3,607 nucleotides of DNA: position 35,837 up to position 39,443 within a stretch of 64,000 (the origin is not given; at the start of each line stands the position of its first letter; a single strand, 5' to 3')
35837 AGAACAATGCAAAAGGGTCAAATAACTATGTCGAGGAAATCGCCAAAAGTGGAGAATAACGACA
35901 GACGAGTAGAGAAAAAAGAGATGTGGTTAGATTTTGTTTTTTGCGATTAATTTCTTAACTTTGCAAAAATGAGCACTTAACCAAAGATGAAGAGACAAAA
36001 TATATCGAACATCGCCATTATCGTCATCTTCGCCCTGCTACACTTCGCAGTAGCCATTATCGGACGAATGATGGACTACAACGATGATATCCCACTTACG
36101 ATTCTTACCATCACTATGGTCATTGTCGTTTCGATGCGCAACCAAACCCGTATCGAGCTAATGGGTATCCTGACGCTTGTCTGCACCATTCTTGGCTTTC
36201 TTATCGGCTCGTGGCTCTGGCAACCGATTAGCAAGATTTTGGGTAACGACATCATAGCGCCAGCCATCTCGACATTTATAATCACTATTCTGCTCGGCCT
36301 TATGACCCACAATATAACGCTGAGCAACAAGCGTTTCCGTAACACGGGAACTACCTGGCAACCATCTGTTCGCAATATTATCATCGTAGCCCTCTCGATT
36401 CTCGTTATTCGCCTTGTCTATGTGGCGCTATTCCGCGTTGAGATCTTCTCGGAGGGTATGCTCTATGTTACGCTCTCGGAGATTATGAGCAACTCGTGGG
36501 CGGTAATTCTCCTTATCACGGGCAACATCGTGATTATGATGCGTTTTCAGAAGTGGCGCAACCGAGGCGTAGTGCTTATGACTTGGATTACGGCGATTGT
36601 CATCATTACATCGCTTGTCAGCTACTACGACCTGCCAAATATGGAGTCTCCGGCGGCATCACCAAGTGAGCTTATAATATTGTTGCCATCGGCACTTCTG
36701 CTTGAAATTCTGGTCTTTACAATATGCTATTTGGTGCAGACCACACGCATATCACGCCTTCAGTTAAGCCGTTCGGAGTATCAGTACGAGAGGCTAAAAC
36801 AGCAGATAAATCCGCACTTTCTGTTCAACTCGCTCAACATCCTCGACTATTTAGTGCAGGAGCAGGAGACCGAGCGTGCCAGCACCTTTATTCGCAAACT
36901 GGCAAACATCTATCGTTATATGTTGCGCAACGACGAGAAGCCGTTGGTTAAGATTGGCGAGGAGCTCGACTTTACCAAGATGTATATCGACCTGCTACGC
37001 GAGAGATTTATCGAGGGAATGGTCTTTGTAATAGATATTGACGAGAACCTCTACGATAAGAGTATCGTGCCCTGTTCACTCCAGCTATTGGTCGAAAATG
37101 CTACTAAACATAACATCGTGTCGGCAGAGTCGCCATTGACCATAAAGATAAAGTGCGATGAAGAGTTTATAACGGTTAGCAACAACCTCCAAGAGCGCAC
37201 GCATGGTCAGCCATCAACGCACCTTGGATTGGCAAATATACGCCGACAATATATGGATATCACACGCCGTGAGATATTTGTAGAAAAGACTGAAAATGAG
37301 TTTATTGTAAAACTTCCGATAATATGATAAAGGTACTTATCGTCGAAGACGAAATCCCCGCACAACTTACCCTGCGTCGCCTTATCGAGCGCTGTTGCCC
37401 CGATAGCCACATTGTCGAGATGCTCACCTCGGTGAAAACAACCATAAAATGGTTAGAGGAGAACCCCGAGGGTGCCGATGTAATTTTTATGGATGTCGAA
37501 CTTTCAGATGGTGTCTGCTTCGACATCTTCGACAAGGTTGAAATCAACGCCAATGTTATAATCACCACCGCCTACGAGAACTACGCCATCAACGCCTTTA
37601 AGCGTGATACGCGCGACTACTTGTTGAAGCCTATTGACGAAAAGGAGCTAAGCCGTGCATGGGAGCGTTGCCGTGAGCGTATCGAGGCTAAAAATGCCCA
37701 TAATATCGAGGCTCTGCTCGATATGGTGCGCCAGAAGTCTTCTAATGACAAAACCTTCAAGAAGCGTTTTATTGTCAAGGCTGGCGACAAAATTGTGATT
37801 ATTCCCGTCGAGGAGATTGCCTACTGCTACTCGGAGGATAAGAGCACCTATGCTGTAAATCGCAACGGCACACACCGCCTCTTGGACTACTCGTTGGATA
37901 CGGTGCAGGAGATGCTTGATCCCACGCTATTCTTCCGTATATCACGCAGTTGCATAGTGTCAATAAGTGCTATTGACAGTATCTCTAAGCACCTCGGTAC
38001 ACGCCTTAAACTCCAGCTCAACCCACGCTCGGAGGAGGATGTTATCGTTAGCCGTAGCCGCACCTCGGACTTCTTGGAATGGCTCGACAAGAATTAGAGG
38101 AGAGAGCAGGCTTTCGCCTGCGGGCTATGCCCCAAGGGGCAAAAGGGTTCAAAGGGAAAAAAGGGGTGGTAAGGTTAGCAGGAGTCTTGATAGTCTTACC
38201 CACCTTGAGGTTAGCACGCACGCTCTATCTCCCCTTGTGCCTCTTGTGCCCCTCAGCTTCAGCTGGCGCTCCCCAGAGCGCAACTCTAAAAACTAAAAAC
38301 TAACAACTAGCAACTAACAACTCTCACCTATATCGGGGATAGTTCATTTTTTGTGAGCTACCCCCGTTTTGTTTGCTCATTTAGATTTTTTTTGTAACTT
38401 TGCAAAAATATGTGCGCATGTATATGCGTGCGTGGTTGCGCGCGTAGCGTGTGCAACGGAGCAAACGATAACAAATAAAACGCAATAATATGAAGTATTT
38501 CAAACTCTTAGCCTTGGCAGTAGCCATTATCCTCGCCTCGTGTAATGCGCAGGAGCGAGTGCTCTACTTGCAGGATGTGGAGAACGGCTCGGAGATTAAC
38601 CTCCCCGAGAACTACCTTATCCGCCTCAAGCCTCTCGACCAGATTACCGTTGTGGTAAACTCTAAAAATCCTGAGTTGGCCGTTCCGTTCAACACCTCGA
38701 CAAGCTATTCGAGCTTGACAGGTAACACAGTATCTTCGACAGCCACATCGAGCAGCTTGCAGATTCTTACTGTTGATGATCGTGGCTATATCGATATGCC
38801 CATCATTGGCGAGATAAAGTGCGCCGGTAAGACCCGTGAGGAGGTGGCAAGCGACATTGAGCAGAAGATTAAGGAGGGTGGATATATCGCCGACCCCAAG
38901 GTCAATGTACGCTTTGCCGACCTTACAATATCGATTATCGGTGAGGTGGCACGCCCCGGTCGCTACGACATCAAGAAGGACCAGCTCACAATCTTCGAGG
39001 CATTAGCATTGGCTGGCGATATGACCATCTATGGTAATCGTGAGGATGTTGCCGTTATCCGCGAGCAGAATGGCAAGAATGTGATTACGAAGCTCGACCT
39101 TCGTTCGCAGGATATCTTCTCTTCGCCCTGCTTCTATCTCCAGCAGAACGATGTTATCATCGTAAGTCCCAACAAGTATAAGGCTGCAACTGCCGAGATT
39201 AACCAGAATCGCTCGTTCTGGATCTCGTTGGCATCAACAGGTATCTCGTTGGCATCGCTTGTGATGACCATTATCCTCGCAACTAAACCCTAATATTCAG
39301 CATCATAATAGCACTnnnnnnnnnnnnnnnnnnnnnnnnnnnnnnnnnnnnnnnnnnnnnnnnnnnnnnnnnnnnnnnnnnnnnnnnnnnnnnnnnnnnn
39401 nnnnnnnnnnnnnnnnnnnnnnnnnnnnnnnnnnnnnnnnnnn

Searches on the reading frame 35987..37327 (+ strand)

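Call 36: search_protein_families(library=pfam, proteins=[window:35987-37327:+], max_evalue=0.00001)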
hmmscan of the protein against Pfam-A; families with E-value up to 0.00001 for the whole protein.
window:35987-37327:+ (446 aa): 1 family
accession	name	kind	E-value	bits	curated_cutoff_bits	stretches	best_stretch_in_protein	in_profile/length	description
PF06580.19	His_kinase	-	2.5e-22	79.3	25.2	1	266-341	2-77/81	Histidine kinase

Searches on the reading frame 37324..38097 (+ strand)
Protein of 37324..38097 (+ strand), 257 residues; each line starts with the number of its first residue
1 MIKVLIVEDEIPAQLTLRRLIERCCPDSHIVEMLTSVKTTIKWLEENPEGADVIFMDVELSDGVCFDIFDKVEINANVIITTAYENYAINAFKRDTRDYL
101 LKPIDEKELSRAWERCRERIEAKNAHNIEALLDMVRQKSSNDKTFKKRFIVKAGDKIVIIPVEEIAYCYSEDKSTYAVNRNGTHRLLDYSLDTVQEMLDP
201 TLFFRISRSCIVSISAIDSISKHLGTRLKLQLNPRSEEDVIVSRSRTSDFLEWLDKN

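Call 36: search_protein_families(library=pfam, proteins=[window:37324-38097:+], max_evalue=0.00001)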
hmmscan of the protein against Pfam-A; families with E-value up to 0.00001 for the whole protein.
window:37324-38097:+ (257 aa): 2 families
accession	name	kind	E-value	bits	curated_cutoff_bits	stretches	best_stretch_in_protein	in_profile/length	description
PF04397.21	LytTR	-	6.3e-19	68.4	22.6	1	155-254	1-97/98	LytTr DNA-binding domain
PF00072.30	Response_reg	-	1.3e-11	45.1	30.2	1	4-112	1-109/111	Response regulator receiver domain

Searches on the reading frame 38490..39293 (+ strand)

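Call 36: search_protein_families(library=pfam, proteins=[window:38490-39293:+], max_evalue=0.00001)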
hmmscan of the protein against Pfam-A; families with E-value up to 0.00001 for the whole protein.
window:38490-39293:+ (267 aa): 2 families
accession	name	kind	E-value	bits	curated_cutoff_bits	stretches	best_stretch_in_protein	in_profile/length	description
PF02563.21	Poly_export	-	7.6e-18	64.9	28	1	40-142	3-76/77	Polysaccharide biosynthesis/export protein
PF22461.2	SLBB_2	-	8.1e-07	29.5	27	1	147-225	3-79/79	SLBB domain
